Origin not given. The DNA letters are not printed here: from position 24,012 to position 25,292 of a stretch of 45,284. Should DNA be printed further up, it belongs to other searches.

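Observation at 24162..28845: Type IV pilus-like locus: seven overlapping prepilin genes converging on a half-size platform gene, with no ATPase or peptidase in cis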

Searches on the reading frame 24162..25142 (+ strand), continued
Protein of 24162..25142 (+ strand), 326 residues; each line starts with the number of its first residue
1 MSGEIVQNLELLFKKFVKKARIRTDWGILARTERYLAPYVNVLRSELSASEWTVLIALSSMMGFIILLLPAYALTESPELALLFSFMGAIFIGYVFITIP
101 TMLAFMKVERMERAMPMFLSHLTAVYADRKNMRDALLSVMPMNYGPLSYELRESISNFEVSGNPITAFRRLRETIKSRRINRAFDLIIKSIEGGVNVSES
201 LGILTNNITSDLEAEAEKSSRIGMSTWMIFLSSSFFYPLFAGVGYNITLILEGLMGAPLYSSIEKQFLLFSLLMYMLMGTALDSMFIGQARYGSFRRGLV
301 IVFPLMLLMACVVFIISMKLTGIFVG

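Call 52: search_solved_structures(query=L007:8001-10202:+, max_evalue=0.00001)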
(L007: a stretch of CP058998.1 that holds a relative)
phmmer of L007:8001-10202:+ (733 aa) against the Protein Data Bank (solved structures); distinct sequences matched with E-value up to 0.00001: 12.
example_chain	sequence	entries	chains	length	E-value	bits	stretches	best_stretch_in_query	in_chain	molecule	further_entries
2oap_1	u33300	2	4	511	6.2e-50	173.5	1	301-719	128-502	Type II secretion system protein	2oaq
8rkd_E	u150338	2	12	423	2.7e-29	105.2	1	275-568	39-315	Pilus assembly ATPase CpaF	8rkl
8rjf_A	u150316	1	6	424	2.7e-29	105.2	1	275-568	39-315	Pilus assembly ATPase CpaF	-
9e24_A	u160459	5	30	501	4.3e-29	104.6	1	274-568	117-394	CpaF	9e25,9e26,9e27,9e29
4ii7_A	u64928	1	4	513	3.1e-27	98.4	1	300-598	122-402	FlaI ATPase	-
4ihq_A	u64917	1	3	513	2.1e-26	95.7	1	300-598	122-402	FlaI ATPase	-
6bge_A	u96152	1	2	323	2e-11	46.1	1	371-563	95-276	VirB11-like protein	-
1g6o_A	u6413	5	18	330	2.2e-11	46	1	371-563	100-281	CAG-ALPHA | virB11 homolog | Cag-alfa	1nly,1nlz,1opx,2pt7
9mqx_E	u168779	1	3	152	1.8e-09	39.7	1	37-139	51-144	Fe-S-cluster-containing hydrogenase subunit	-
2gza_A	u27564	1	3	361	9.5e-09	37.3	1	396-547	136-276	Type IV secretion system protein VirB11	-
6x1o_B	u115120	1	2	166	2.9e-06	29.1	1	36-120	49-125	Oxidoreductase, Fe-S subunit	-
6x6u_B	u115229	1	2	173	3.2e-06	29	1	36-120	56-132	Oxidoreductase, Fe-S subunit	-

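Call 67: search_protein_families(library=pfam, max_evalue=0.01, proteins=[L012:12276-13883:+, L007:10207-11073:+, L007:8001-10202:+, L007:5761-6081:-, L001:14830-15042:-, L003:14701-15174:-, L015:15082-15822:+, L012:4940-5884:-, L003:8974-9981:+, L007:6154-6597:+])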
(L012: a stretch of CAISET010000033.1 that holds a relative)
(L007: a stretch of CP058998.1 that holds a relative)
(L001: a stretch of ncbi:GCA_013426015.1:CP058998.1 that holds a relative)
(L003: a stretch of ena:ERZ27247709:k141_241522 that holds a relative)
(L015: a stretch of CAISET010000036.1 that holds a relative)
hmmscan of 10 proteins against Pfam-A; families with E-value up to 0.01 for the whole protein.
L012:12276-13883:+ (535 aa): 1 family
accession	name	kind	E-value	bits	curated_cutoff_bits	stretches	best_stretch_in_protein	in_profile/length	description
PF04104.19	DNA_primase_lrg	-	0.00014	21.7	22.4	1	408-510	88-204/266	Eukaryotic and archaeal DNA primase, large subunit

L007:10207-11073:+ (288 aa): 1 family
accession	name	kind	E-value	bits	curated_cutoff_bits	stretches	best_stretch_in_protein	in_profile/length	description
PF00482.28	T2SSF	-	2e-16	60.5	25.2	1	119-244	2-122/125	Type II secretion system (T2SS), protein F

L007:8001-10202:+ (733 aa): 9 families
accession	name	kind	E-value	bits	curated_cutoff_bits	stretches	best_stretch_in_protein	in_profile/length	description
PF00437.27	T2SSE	-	5.4e-22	78.4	24.9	1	336-567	30-255/370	Type II/IV secretion system protein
PF12838.12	Fer4_7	-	2.3e-09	38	27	1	38-85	2-51/52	4Fe-4S dicluster domain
PF12837.12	Fer4_6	-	2e-08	34.2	25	2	64-85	1-22/24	4Fe-4S binding domain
PF13187.11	Fer4_9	-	2.9e-07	30.8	27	2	71-123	1-51/52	4Fe-4S dicluster domain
PF00037.32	Fer4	-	5.9e-05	23.1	21.1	1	65-85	1-21/24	4Fe-4S binding domain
PF13237.11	Fer4_10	-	7.3e-05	23.1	25.5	1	35-82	6-52/53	4Fe-4S dicluster domain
PF23989.1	PilB3_C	-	0.00039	20.9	27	1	675-715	21-61/83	PilB3-like, C-terminal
PF14697.11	Fer4_21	-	0.0015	19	35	1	37-84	7-53/59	4Fe-4S dicluster domain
PF12797.12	Fer4_2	-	0.0063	16.9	24.5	1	67-83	5-21/22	4Fe-4S binding domain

L007:5761-6081:- (106 aa): 2 families
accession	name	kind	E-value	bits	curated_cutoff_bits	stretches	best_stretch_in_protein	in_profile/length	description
PF18895.5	T4SS_pilin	-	5.6e-09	36.4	26.6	1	31-88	12-68/71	Type IV secretion system pilin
PF04956.18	TrbC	-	5.6e-07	30.1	27.9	1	5-90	18-97/98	TrbC/VIRB2 pilin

L001:14830-15042:- (70 aa): 0 families

L003:14701-15174:- (157 aa): 2 families
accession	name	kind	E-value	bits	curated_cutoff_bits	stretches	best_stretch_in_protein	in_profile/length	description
PF13620.12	CarboxypepD_reg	-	1e-05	26.2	32.3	1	92-155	3-69/82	Carboxypeptidase regulatory-like domain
PF04021.17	Class_IIIsignal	-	0.0031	17.9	23.7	1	4-25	2-23/27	Class III signal peptide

L015:15082-15822:+ (246 aa): 1 family
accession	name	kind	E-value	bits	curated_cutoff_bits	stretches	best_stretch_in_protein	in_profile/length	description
PF04021.17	Class_IIIsignal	-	0.0041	17.5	23.7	1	73-95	2-24/27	Class III signal peptide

L012:4940-5884:- (314 aa): 0 families

L003:8974-9981:+ (335 aa): 1 family
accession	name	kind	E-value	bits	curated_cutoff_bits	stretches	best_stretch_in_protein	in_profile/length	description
PF00482.28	T2SSF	-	1.4e-17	64.3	25.2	1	166-293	1-123/125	Type II secretion system (T2SS), protein F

L007:6154-6597:+ (147 aa): 2 families
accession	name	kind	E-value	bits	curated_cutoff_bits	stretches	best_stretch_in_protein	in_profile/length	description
PF00339.34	Arrestin_N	-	1e-07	32.5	24.9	1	17-70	10-67/148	Arrestin (or S-antigen), N-terminal domain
PF07070.16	Spo0M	-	0.00024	21.2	23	1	3-96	8-101/213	SpoOM protein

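Call 69: predict_structure(alignment_id=A2)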
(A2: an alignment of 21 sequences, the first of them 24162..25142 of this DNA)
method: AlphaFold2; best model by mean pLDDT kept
length: 326 residues; sequences in the alignment: 21
mean_pLDDT: 78.5   pTM: 0.69
mean pLDDT of the five models: 78.5, 76.5, 75.7, 73.0, 72.7
residues with pLDDT >= 90: 0; 70-90: 295; 50-70: 29; < 50: 2
segments of 3 or more residues with pLDDT < 50: none
pLDDT, mean of each block of 10 residues (from residue 1): 65 75 73 81 75 85 82 71 81 83 80 84 80 82 79 81 77 76 82 76 81 68 71 84 81 78 79 86 83 77 84 82 60
secondary structure, 60 per line:
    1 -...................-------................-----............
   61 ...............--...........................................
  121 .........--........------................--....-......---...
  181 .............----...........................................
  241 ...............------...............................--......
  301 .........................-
elements in order: H2-20 H28-43 H49-75 H78-129 H132-139 H146-161 H164-167 H169-174 H178-193 H198-255 H262-292 H295-325

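Call 72: fold_search(model_id=the predicted structure, library=pdb)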
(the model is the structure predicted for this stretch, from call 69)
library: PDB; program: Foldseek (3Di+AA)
matches with E <= 10: 72; with E <= 0.001: 0
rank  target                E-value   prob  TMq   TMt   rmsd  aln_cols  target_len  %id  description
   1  9o10_A                9.8e-01  0.08  0.11  0.13  21.8       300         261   11  Kv2.1 with voltage sensor in the up conformation under high potassium (released 2025-05-28)
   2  5nbg_B                1.9e+00  0.97  0.27  0.69   3.2       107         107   12  Structure of the cytoplasmic domain I of OutF in the D. dadantii type II secretion system (released 2018-03-21)
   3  4jyx_C                2.3e+00  0.06  0.14  0.14  21.0       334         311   12  Crystal structure of polyprenyl synthase PATL_3739 (TARGET EFI-509195) FROM PSEUDOALTEROMONAS ATLANTICA, COMPLEX WITH  (released 2013-04-10)
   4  4hhx                  3.5e+00  0.84  0.24  0.61   3.5       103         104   13  Structure of cytoplasmic domain of TCPE from Vibrio cholerae (released 2013-04-03)
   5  4jyx_E                3.5e+00  0.05  0.15  0.15  21.2       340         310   13  Crystal structure of polyprenyl synthase PATL_3739 (TARGET EFI-509195) FROM PSEUDOALTEROMONAS ATLANTICA, COMPLEX WITH  (released 2013-04-10)
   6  6vqu_A                3.7e+00  0.08  0.20  0.13  22.0       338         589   13  Structure of a bacterial Atm1-family ABC exporter (released 2020-07-29)
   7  8c7d                  3.7e+00  0.05  0.11  0.16  25.6       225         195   11  Structure of the GEF Kalirin DH2 Domain (released 2024-01-24)
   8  5twv_B                3.7e+00  0.03  0.14  0.05  29.2       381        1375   13  Cryo-EM structure of the pancreatic ATP-sensitive K+ channel SUR1/Kir6.2 in the presence of ATP and glibenclamide (released 2017-01-25)
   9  9ekz_A                4.0e+00  0.06  0.13  0.10  20.0       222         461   12  (+)ML-SI3 bound TRPML2 in an open state (released 2025-06-18)
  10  8jsr_R                4.4e+00  0.06  0.18  0.19  25.1       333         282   14  Cryo-EM structure of the anamorelin-bound ghrelin receptor and Gq complex (released 2025-01-22)
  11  7na7_R                4.8e+00  0.06  0.18  0.20  25.2       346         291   15  Structures of human ghrelin receptor-Gi complexes with ghrelin and a synthetic agonist (released 2021-12-15)
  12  8zmf                  4.8e+00  0.04  0.15  0.14  26.6       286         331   17  Crystal structure of an inverse agonist antipsychotic drug derivative-bound 5-HT2C (released 2024-08-28)
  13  9mfm_A                4.8e+00  0.03  0.12  0.11  25.1       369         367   10  Structure of zebrafish OTOP1 in nanodisc in complex with inhibitor C2.36 (released 2025-11-05)
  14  9fw3_A                5.0e+00  0.06  0.19  0.13  29.8       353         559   12  Cryo-EM structure of IrtAB 2xEQ mutant in outward-occluded state in nanodisc in complex with mycobactin (released 2024-12-18)
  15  6nq8_C                5.0e+00  0.04  0.11  0.16  21.8       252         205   15  Crystal structure of YetJ mutant from Bacillus Subtilis - D171E (released 2019-04-17)
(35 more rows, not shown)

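Call 73: find_encoding_contigs(protein=P0032, flank=6000, max_places=10)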
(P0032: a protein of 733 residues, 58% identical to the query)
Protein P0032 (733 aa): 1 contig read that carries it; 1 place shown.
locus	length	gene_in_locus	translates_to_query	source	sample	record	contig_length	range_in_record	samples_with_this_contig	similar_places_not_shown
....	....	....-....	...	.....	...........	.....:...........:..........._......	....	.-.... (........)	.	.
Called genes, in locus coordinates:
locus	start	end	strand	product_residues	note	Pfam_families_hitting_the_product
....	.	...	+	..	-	?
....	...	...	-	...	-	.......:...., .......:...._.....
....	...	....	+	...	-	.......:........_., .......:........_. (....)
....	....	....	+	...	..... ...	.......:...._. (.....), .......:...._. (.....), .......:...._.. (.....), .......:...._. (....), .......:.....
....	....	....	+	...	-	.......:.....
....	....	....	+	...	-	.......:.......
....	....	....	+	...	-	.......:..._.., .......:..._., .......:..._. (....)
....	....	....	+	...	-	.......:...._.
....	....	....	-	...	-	-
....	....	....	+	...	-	-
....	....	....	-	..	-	?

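Call 74: search_protein_families(library=ncbifam, max_evalue=0.001, proteins=[L007:8001-10202:+, L007:10207-11073:+, L003:7133-8824:+, L003:8974-9981:+, L003:10001-10933:+])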
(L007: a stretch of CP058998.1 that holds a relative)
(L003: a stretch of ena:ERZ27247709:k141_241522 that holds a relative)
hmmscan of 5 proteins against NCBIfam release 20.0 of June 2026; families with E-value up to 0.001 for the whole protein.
L007:8001-10202:+ (733 aa): 26 families (the best 25 are shown)
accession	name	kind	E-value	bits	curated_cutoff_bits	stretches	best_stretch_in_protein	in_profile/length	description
NF058587.1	archaellum_moto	equivalog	1.8e-45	155.7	550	1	274-604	116-433/527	archaellum flagellar ATPase motor FlaI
TIGR03819.1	heli_sec_ATPase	hypoth_equivalog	2.5e-32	112.4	373.15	1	338-557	81-288/340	TadA family conjugal transfer-associated ATPase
TIGR02788.1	VirB11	equivalog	4.3e-27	94.9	249.95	2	424-563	133-259/308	P-type DNA transfer ATPase VirB11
NF053672.1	bindosome_BasE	exception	4.8e-24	85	1000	1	318-598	149-423/512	bindosome assembly system ATPase subunit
NF010475.0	PRK13900.1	equivalog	4.7e-17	62.1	389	1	423-598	148-319/333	type IV secretion system ATPase VirB11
TIGR02782.1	TrbB_P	equivalog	5.2e-17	62.1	304.55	2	512-602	196-291/303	P-type conjugative transfer ATPase TrbB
NF010469.0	PRK13894.1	subfamily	1.1e-14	54.5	508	2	516-562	213-260/320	conjugal transfer ATPase TrbB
NF009408.0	PRK12769.1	equivalog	4.2e-10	38.4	1003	1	37-141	55-158/659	formate-dependent uric acid utilization protein AegA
NF010425.0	PRK13851.1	equivalog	1.9e-09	36.9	461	1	422-542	149-255/344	type IV secretion system protein VirB11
TIGR02951.1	DMSO_dmsB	equivalog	2.4e-09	37.4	214.1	1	38-131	64-155/161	DMSO/selenate family reductase complex B subunit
TIGR03149.1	cyt_nit_nrfC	equivalog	2.1e-08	33.8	377.6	1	37-151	93-206/225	cytochrome c nitrite reductase Fe-S protein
NF045766.1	PhenlGlyoxDHPadI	equivalog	2.4e-07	29.9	700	1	34-142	51-150/443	NADH-dependent phenylglyoxylate dehydrogenase subunit beta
NF010407.0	PRK13833.1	subfamily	4.2e-07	29.7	499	0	517-567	209-259/323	conjugal transfer protein TrbB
NF041000.1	ATPase_ComGA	equivalog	4.8e-07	29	300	1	515-568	190-243/267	competence type IV pilus ATPase ComGA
NF009451.0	PRK12809.1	equivalog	8.7e-07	27.6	1154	1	37-128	55-138/639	formate-dependent uric acid utilization protein YgfT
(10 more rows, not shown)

L007:10207-11073:+ (288 aa): 2 families
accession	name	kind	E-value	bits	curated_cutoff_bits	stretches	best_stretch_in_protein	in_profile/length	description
NF004704.2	PRK06041.1-2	equivalog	3.4e-07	29.3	550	1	41-202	6-168/555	archaellar assembly protein ArlJ/FlaJ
NF046075.1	UpsF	equivalog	4.2e-07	29.1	400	1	69-213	268-408/484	membrane pilin protein UpsF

L003:7133-8824:+ (563 aa): 12 families
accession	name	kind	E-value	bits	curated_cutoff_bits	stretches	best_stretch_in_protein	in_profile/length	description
NF058587.1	archaellum_moto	equivalog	6.4e-50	170.4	550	1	115-434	127-433/527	archaellum flagellar ATPase motor FlaI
TIGR03819.1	heli_sec_ATPase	hypoth_equivalog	5e-35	121.3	373.15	1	124-386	41-287/340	TadA family conjugal transfer-associated ATPase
NF053672.1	bindosome_BasE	exception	8.2e-25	87.5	1000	1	148-404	152-398/512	bindosome assembly system ATPase subunit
TIGR02788.1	VirB11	equivalog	3.8e-23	82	249.95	2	265-393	143-259/308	P-type DNA transfer ATPase VirB11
NF010469.0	PRK13894.1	subfamily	9.1e-16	58.1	508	1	185-389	69-257/320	conjugal transfer ATPase TrbB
TIGR02782.1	TrbB_P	equivalog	9.8e-16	57.9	304.55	1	177-399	48-254/303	P-type conjugative transfer ATPase TrbB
NF010475.0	PRK13900.1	equivalog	6.3e-12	45.2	389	1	265-428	159-319/333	type IV secretion system ATPase VirB11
NF010425.0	PRK13851.1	equivalog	4.2e-09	35.7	461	1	254-385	151-269/344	type IV secretion system protein VirB11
NF010407.0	PRK13833.1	subfamily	3.4e-07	30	499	1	347-399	209-261/323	conjugal transfer protein TrbB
NF041000.1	ATPase_ComGA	equivalog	6.4e-07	28.6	300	1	345-399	190-244/267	competence type IV pilus ATPase ComGA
TIGR01420.1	pilT_fam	subfamily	3.9e-06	26.3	319.1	1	259-397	115-239/343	PilT/PilU family type 4a pilus ATPase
TIGR02524.1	dot_icm_DotB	equivalog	0.00034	19.9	463.3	1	271-392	139-252/358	Dot/Icm type IV secretion system ATPase DotB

L003:8974-9981:+ (335 aa): 4 families
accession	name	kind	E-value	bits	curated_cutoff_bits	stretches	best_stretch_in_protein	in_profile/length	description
NF004704.2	PRK06041.1-2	equivalog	4.3e-09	35.6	550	1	91-249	8-167/555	archaellar assembly protein ArlJ/FlaJ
NF004705.1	PRK06041.1-3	equivalog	0.00025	20.2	400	1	103-253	197-339/465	archaellar assembly protein ArlJ/FlaJ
TIGR02833.1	spore_III_AB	equivalog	0.00036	20.6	146.5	1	132-223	3-97/170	stage III sporulation protein SpoIIIAB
NF046075.1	UpsF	equivalog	0.00055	18.8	400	0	47-306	232-445/484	membrane pilin protein UpsF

L003:10001-10933:+ (310 aa): 1 family
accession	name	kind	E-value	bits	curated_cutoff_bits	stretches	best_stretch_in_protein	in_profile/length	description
NF004705.1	PRK06041.1-3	equivalog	1.9e-08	33.7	400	1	42-213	194-364/465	archaellar assembly protein ArlJ/FlaJ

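Call 90: list_cluster_members(proteins=[P0015, P0156, L001:14488-14718:-, L001:14060-14476:-, L001:13651-14070:-, L001:13292-13654:-, L001:11579-12016:-, L001:11247-11582:-, L007:8001-10202:+, L007:10207-11073:+])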
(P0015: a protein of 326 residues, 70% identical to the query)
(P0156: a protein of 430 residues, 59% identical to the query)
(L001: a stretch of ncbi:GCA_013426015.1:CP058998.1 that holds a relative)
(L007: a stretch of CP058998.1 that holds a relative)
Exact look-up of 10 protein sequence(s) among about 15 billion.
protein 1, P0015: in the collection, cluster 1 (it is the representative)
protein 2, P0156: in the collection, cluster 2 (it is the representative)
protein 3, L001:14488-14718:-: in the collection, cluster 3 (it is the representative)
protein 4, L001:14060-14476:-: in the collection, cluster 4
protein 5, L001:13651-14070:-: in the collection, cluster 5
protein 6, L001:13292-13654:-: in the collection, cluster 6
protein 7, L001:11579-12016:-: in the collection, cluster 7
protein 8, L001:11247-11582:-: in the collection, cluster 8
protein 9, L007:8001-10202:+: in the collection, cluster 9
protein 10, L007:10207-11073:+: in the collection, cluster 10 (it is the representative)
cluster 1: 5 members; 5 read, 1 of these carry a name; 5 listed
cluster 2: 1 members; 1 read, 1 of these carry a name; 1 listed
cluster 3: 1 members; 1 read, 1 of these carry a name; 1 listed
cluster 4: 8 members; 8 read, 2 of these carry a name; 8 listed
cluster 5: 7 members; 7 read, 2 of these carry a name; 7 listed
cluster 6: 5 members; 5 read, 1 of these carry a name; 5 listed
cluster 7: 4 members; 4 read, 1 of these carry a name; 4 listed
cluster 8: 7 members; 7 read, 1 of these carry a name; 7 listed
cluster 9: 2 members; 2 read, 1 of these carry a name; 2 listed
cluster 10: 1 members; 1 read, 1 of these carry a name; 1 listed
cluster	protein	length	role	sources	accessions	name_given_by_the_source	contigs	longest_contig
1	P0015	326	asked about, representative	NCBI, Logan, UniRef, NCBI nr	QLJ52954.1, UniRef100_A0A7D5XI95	MAG: hypothetical protein Sv326_0779 [Candidatus Fermentimicrarchaeum limneticum] | Type II secretion system protein GspF domain-containing protein n=1 ...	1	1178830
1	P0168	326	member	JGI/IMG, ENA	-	-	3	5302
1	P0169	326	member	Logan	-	-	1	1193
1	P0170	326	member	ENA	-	-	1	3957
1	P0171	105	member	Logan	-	-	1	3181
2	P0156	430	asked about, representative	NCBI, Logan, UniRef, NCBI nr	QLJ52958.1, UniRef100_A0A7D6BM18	MAG: hypothetical protein Sv326_0783 [Candidatus Fermentimicrarchaeum limneticum] | Uncharacterized protein n=1 Tax=Fermentimicrarchaeum limneticum TaxID=2795018 ...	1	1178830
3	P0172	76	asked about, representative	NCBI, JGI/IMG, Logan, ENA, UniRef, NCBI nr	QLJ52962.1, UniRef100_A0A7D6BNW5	MAG: hypothetical protein Sv326_0787 [Candidatus Fermentimicrarchaeum limneticum] | uncharacterized protein (UPF0333 family) | Class III signal peptide-containing protein n=1 Tax=Fermentimicrarchaeum limneticum ...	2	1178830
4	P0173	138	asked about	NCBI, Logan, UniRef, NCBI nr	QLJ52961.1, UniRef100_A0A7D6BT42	MAG: hypothetical protein Sv326_0786 [Candidatus Fermentimicrarchaeum limneticum] | Uncharacterized protein n=1 Tax=Fermentimicrarchaeum limneticum TaxID=2795018 ...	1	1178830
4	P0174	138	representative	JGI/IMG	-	-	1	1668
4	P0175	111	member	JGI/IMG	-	hypothetical protein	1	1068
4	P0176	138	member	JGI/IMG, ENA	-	-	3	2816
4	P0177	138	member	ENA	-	-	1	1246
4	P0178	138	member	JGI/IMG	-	-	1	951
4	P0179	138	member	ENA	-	-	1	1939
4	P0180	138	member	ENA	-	-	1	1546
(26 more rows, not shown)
